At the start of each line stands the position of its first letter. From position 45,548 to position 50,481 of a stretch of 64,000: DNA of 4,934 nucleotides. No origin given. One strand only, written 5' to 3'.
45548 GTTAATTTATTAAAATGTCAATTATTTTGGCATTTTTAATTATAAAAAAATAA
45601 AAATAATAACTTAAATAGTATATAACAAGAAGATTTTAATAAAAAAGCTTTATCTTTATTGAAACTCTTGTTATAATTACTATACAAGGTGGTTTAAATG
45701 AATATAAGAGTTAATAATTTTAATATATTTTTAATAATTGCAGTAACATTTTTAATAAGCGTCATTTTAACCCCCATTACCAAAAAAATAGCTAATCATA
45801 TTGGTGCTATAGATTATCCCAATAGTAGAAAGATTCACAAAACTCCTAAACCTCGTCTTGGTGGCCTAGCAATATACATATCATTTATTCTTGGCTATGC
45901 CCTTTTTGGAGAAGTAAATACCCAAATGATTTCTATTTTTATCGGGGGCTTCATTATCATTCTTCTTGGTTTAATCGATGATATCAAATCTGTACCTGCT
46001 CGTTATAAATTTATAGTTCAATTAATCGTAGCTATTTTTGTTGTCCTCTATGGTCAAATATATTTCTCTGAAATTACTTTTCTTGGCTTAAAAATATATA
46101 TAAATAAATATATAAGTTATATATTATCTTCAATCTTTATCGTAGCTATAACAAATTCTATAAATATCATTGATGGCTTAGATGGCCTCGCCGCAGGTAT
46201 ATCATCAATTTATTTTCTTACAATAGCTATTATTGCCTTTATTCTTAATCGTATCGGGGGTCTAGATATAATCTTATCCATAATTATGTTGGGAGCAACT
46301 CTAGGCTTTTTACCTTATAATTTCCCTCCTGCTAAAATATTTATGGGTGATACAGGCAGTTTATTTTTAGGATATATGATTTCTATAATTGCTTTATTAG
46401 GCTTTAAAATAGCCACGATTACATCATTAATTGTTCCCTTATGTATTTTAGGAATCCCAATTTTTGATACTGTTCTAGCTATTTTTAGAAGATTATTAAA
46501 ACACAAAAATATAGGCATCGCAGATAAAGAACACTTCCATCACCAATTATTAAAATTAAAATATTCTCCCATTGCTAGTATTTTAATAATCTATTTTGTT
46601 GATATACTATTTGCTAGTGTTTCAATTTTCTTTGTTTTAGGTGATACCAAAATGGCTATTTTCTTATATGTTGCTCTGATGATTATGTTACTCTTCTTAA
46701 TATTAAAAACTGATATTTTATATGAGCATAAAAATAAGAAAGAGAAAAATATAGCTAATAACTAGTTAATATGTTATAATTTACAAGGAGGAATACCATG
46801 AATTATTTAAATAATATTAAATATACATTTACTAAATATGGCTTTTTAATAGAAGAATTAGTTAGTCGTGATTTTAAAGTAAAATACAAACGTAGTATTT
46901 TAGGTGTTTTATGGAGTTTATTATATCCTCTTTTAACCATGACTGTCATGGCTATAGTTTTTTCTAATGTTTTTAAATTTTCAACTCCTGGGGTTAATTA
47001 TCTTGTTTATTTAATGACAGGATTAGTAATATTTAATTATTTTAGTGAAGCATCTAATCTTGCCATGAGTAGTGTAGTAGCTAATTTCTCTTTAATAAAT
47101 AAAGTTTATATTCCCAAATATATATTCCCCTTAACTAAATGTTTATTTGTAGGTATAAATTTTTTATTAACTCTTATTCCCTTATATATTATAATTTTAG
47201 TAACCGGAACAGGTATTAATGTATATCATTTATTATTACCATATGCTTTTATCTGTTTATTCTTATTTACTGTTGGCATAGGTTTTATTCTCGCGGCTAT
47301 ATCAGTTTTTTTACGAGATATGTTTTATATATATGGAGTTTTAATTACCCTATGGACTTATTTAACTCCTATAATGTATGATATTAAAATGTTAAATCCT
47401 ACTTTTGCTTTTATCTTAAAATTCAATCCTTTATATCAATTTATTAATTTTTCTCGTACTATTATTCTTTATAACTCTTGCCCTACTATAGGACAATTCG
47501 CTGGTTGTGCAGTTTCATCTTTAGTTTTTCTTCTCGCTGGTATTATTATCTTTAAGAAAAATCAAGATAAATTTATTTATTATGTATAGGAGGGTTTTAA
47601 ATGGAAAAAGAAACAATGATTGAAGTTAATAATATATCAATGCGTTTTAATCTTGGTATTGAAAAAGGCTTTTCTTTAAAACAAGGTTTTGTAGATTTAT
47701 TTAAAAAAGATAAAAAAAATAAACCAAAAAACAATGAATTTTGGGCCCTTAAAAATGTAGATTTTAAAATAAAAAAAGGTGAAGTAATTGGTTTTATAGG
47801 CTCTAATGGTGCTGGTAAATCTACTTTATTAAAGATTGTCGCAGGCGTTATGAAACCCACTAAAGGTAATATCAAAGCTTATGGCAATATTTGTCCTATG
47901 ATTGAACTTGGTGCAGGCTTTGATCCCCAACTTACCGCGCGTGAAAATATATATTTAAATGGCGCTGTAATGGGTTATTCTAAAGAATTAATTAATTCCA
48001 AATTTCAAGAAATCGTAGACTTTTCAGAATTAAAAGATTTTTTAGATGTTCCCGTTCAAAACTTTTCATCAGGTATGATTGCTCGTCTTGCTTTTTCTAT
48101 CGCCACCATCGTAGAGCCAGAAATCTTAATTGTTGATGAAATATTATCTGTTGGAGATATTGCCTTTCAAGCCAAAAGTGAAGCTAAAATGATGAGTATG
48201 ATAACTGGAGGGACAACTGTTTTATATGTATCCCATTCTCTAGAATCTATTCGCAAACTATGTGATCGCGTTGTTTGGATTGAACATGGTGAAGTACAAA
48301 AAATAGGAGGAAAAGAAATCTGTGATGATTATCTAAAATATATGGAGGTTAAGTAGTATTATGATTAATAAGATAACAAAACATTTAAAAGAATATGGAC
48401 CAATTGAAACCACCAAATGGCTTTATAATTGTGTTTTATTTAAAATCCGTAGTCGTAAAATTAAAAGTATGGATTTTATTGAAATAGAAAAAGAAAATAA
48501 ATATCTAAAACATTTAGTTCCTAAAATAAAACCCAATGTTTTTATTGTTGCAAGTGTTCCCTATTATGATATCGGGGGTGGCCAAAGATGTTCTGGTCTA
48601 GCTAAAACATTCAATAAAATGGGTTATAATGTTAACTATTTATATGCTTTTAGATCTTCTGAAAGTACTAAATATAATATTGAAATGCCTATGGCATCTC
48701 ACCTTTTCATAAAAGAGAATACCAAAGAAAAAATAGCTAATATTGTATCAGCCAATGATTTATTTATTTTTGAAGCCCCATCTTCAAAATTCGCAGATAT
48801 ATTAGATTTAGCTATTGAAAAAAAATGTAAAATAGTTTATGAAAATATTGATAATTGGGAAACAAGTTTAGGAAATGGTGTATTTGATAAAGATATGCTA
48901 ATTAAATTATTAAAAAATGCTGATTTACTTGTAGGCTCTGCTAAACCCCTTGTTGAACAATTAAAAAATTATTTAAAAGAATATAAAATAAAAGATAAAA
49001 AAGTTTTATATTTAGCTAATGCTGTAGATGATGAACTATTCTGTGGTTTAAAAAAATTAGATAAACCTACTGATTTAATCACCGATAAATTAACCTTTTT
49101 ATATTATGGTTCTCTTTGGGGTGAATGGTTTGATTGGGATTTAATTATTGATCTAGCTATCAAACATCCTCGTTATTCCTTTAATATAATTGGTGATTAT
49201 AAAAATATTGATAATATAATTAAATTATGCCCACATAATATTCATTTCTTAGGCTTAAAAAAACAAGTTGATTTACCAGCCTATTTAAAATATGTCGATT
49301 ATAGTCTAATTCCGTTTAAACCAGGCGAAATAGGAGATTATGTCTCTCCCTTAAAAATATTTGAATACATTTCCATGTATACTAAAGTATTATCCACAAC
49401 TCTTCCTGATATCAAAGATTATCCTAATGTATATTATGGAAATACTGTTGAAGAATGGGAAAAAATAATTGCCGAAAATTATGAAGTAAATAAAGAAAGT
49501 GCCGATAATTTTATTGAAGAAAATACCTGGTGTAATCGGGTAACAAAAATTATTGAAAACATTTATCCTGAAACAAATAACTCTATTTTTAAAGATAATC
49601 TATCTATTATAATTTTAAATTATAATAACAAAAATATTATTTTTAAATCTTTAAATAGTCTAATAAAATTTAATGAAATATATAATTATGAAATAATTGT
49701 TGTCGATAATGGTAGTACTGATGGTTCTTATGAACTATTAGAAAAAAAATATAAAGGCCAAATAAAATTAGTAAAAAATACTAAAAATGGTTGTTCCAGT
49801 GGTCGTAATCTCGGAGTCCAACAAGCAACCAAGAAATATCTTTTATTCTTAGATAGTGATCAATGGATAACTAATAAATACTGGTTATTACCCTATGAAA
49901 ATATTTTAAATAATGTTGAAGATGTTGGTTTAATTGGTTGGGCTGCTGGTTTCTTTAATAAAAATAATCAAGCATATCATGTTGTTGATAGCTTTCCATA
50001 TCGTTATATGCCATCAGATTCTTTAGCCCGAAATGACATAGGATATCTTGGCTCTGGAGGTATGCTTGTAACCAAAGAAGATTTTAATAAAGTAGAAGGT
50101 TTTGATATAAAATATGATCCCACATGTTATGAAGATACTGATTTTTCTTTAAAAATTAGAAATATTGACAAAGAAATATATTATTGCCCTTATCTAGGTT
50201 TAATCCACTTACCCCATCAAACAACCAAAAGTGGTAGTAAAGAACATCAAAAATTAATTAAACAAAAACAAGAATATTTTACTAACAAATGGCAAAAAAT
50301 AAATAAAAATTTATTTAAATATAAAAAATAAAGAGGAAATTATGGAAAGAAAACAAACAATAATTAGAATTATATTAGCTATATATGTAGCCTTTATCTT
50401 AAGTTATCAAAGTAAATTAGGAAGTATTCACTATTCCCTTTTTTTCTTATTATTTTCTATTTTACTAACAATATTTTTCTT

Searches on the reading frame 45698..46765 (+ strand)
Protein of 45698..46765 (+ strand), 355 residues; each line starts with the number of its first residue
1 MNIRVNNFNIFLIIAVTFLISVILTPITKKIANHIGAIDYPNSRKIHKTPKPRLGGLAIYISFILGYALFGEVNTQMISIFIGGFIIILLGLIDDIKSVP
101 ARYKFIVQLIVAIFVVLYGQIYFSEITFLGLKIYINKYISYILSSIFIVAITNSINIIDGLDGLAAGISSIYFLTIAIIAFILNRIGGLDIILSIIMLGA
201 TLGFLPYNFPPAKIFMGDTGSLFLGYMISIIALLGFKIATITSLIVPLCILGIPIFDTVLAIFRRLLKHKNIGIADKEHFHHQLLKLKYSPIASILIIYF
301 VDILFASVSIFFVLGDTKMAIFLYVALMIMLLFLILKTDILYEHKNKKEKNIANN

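Call 28: search_protein_families(library=pfam, proteins=[window:45698-46765:+], max_evalue=0.00001)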
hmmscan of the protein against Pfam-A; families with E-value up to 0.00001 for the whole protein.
window:45698-46765:+ (355 aa): 1 family
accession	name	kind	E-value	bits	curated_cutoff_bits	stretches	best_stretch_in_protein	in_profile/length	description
PF00953.26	Glycos_transf_4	-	6.6e-39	133.9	27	1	78-234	2-158/160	Glycosyl transferase family 4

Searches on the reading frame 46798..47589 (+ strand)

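Call 28: search_protein_families(library=pfam, proteins=[window:46798-47589:+], max_evalue=0.00001)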
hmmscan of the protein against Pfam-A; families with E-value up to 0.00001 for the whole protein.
window:46798-47589:+ (263 aa): 1 family
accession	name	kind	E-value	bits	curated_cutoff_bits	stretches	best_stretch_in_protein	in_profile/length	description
PF01061.29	ABC2_membrane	-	2.5e-13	50.5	26.9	1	20-223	5-210/211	ABC-2 type transporter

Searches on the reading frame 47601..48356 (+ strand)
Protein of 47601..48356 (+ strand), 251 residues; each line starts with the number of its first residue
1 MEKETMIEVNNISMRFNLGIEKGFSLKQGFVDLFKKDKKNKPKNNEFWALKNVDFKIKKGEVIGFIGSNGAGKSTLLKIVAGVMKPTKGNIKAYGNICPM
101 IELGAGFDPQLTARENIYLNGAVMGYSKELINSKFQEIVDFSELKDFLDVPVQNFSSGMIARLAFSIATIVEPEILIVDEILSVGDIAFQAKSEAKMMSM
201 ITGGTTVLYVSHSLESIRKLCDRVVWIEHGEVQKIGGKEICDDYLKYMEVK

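Call 28: search_protein_families(library=pfam, proteins=[window:47601-48356:+], max_evalue=0.00001)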
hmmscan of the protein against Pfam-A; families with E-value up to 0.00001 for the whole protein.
window:47601-48356:+ (251 aa): 1 family
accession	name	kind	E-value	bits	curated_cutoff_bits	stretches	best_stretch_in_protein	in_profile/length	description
PF00005.33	ABC_tran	-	4.1e-23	82.9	25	1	50-181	1-135/137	ABC transporter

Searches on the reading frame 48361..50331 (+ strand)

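Call 28: search_protein_families(library=pfam, proteins=[window:48361-50331:+], max_evalue=0.00001)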
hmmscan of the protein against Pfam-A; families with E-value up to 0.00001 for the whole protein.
window:48361-50331:+ (656 aa): 2 families
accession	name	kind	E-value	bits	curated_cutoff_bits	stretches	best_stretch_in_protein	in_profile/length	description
PF00535.33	Glycos_transf_2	-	1.8e-24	87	23.3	1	415-552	1-142/168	Glycosyl transferase family 2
PF10111.15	Glyco_tranf_2_2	-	7.9e-08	32.6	27.3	1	427-600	15-200/276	Glycosyltransferase like family 2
